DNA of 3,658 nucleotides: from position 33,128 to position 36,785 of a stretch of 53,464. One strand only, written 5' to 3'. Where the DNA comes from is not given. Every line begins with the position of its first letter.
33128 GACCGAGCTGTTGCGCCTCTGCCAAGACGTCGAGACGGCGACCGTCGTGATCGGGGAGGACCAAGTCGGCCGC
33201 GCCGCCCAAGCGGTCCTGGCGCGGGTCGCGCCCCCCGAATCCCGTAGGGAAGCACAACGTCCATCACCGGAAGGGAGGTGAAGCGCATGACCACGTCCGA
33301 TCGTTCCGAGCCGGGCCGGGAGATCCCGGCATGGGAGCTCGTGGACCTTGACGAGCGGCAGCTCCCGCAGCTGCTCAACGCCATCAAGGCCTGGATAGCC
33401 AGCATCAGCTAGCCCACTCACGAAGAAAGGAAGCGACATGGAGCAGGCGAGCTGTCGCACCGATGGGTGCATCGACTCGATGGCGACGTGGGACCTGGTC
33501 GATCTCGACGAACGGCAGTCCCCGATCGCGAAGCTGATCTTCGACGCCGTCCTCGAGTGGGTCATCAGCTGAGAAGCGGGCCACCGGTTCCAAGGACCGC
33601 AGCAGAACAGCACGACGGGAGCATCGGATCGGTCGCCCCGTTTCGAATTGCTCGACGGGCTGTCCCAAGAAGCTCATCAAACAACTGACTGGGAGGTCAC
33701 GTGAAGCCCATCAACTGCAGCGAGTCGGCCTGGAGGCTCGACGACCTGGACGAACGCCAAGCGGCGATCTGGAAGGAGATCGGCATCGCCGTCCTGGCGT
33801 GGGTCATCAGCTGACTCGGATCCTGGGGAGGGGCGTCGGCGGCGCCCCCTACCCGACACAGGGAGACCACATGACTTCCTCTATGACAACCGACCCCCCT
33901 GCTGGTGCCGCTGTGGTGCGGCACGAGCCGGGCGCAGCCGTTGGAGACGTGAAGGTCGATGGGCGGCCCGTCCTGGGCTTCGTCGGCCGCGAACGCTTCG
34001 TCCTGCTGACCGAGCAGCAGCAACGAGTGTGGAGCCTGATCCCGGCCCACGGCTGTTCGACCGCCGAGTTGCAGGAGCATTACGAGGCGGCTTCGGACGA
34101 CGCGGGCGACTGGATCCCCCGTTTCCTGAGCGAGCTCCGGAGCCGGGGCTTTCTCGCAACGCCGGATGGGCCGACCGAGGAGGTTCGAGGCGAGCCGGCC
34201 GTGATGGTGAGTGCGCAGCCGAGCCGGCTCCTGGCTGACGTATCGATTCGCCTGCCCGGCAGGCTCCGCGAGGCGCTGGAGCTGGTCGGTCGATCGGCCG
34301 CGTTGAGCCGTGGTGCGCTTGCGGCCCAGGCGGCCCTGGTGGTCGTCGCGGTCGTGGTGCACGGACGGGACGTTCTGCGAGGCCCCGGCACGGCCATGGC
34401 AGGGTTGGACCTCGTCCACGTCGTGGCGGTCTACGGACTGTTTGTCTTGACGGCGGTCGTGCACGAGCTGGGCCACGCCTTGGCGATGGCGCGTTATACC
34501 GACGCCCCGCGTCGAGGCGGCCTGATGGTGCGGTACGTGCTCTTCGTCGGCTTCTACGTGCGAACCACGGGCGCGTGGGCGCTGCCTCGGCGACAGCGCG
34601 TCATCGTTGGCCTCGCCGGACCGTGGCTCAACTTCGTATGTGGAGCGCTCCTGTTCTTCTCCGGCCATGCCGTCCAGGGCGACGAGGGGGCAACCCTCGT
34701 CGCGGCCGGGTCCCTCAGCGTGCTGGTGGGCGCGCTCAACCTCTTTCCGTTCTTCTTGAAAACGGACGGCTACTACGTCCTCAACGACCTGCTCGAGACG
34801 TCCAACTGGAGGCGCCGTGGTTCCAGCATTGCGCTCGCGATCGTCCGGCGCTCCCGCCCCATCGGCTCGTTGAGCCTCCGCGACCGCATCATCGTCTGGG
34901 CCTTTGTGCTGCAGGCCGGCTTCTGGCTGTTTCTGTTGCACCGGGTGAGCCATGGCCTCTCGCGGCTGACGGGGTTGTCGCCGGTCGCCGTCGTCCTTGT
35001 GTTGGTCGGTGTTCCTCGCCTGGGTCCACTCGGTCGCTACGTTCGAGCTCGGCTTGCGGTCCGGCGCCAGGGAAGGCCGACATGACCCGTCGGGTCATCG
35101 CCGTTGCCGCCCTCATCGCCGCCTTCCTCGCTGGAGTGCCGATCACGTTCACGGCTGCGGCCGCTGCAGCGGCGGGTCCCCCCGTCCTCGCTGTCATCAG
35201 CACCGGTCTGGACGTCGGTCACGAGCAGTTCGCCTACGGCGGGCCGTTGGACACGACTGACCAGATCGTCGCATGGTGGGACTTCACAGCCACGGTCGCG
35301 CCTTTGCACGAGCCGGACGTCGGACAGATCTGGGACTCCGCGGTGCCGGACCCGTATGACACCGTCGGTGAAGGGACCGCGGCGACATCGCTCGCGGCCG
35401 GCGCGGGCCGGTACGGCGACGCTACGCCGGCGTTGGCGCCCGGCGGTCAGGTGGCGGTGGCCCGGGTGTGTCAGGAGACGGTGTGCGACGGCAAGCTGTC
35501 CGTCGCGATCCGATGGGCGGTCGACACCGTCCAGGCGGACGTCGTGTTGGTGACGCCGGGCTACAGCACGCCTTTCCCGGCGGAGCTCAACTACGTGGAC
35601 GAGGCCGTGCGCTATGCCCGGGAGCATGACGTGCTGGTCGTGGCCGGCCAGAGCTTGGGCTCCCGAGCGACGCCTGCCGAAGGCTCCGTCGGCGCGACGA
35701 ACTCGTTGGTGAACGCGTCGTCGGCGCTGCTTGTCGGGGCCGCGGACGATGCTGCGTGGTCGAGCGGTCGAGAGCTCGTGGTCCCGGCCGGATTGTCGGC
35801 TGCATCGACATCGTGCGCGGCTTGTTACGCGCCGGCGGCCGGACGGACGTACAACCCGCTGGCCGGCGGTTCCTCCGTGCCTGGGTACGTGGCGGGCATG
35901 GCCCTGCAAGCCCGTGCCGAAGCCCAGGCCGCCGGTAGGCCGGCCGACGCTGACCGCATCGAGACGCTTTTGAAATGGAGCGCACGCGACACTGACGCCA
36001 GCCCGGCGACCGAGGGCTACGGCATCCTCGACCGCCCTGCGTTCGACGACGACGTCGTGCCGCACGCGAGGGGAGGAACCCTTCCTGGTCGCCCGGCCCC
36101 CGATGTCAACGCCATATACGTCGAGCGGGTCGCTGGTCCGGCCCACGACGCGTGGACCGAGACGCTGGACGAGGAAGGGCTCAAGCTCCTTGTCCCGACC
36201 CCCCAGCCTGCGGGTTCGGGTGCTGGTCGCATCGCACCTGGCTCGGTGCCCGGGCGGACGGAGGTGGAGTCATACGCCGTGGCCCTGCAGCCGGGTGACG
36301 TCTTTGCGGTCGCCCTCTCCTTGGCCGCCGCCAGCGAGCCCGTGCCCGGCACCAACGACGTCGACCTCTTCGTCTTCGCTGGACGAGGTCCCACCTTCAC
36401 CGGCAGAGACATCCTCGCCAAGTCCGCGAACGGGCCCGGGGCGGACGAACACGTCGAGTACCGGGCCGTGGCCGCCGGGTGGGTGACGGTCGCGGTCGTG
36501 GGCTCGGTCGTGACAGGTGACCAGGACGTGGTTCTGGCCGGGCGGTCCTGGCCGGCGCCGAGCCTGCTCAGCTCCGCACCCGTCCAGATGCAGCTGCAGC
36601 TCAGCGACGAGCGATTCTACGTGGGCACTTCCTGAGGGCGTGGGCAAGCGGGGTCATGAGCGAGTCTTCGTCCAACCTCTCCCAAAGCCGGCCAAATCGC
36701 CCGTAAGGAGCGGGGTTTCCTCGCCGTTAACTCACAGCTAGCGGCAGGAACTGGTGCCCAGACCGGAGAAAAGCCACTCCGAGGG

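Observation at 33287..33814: Three paralogous small ORFs missing from the ORF track, with a conserved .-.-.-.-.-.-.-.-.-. core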

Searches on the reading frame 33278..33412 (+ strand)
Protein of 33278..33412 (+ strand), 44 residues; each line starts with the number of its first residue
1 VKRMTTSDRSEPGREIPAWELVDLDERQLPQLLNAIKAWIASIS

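Call 8: search_protein_families(library=ncbifam, proteins=[window:33278-33412:+], max_evalue=1)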
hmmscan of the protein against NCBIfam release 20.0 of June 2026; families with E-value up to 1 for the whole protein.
window:33278-33412:+ (44 aa): 0 families

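Call 11: find_homologous_proteins(query=A1, max_evalue=10)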
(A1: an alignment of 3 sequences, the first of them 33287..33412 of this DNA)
Query A1 (3 sequences) (41 aa, profile of the alignment): 3 proteins with E <= 10 among 3 candidates.
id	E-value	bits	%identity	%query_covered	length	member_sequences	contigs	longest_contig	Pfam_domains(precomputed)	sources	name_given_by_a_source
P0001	1.1e-17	81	100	100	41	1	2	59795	-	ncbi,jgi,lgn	ncbi:MAG: hypothetical protein QOG87_910 [Actinomycetota bacterium]|jgi:hypothetical protein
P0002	1.2e-16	78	46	61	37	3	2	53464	-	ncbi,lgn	ncbi:MAG: hypothetical protein QOG87_912 [Actinomycetota bacterium]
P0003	3.7e-14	70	43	66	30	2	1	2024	-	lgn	-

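Call 23: find_related_loci(query=A1, collection=genome_contigs, flank=10000)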
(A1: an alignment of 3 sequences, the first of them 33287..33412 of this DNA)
Query A1 (41 aa) in genome_contigs; peptide patterns used: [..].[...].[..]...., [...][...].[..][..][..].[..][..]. (x = any residue, [..] = any of these).
65 stretches matched a pattern, but none encodes a relative of the query by tblastn (E <= 1e-3).

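Call 27: search_protein_families(library=pfam, proteins=[window:33287-33412:+], max_evalue=10)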
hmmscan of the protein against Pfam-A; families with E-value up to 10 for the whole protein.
window:33287-33412:+ (41 aa): 0 families

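Call 47: find_related_loci(query=A3, collection=metagenome_contigs, flank=10000)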
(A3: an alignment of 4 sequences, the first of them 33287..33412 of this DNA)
Query A3 (41 aa) in metagenome_contigs; peptide patterns used: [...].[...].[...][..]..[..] (x = any residue, [..] = any of these).
259 stretches matched a pattern, but none encodes a relative of the query by tblastn (E <= 1e-3).

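Call 53: list_cluster_members(proteins=[P0001, P0002, P0003, P0004, P0005, P0006])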
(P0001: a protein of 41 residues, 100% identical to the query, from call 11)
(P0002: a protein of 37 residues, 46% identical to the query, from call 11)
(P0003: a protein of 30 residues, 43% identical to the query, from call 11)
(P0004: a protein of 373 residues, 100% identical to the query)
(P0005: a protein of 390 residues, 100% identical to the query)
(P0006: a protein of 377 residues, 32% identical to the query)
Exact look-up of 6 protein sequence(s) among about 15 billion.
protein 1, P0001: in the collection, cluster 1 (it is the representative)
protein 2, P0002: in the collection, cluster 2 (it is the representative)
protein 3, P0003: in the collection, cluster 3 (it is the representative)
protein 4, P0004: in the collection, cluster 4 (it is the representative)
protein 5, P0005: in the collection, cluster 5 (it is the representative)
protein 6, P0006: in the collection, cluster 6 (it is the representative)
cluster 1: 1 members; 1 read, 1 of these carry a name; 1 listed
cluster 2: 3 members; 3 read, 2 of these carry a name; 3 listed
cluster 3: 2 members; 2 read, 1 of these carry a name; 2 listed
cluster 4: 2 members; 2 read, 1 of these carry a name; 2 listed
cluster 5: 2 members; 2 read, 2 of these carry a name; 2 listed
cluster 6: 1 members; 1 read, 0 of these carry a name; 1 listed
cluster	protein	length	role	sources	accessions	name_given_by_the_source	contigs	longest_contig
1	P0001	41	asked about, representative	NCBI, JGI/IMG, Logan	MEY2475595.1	MAG: hypothetical protein QOG87_910 [Actinomycetota bacterium] | hypothetical protein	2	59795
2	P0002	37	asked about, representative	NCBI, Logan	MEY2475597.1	MAG: hypothetical protein QOG87_912 [Actinomycetota bacterium]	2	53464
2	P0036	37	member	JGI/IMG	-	hypothetical protein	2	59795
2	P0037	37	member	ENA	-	-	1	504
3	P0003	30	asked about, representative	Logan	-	-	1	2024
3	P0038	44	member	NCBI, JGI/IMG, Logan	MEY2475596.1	MAG: hypothetical protein QOG87_911 [Actinomycetota bacterium] | hypothetical protein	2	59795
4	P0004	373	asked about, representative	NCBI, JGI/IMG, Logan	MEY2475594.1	MAG: hypothetical protein QOG87_909 [Actinomycetota bacterium] | hypothetical protein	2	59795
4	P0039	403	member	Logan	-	-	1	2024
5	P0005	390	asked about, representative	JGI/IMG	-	hypothetical protein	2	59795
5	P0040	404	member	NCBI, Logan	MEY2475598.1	MAG: putative peptide zinc metalloprotease protein [Actinomycetota bacterium]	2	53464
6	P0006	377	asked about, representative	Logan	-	-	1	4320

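Call 55: find_encoding_contigs(protein=P0037, flank=10000)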
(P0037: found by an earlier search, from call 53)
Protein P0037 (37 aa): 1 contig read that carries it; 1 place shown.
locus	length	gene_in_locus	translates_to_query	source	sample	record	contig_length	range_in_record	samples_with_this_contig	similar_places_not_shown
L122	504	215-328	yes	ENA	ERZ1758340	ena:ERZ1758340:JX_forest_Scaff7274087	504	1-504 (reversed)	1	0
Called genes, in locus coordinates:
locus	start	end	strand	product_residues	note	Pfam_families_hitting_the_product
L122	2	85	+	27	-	?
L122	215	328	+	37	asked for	-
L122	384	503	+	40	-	?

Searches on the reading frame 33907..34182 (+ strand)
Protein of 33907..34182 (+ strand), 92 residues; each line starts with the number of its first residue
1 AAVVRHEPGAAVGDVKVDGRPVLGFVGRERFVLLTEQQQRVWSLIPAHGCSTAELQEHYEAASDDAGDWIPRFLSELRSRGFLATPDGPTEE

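Call 27: search_protein_families(library=pfam, proteins=[window:33907-34182:+], max_evalue=10)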
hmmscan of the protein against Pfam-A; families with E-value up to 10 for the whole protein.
seq(92 aa): 1 family
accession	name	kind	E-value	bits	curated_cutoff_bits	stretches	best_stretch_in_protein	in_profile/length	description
PF05402.18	PqqD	-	0.039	14.7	23.4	1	52-83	36-67/67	Coenzyme PQQ synthesis protein D (PqqD)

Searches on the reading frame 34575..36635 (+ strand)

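Call 7: search_protein_families(library=pfam, proteins=[window:34575-36635:+], max_evalue=0.01)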
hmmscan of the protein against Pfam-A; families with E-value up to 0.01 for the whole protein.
window:34575-36635:+ (686 aa): 1 family
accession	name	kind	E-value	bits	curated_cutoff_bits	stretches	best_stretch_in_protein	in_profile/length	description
PF00082.27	Peptidase_S8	-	0.0012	18.6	21.8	1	204-483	5-288/288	Subtilase family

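Call 8: search_protein_families(library=ncbifam, proteins=[window:34575-36635:+], max_evalue=1)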
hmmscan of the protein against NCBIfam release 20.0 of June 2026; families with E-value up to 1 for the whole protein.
window:34575-36635:+ (686 aa): 1 family
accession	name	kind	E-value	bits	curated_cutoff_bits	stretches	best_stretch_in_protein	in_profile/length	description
TIGR03895.1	protease_PatA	subfamily_domain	0.16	10.7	421.05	1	302-358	40-95/606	PatA/PatG family cyanobactin maturation protease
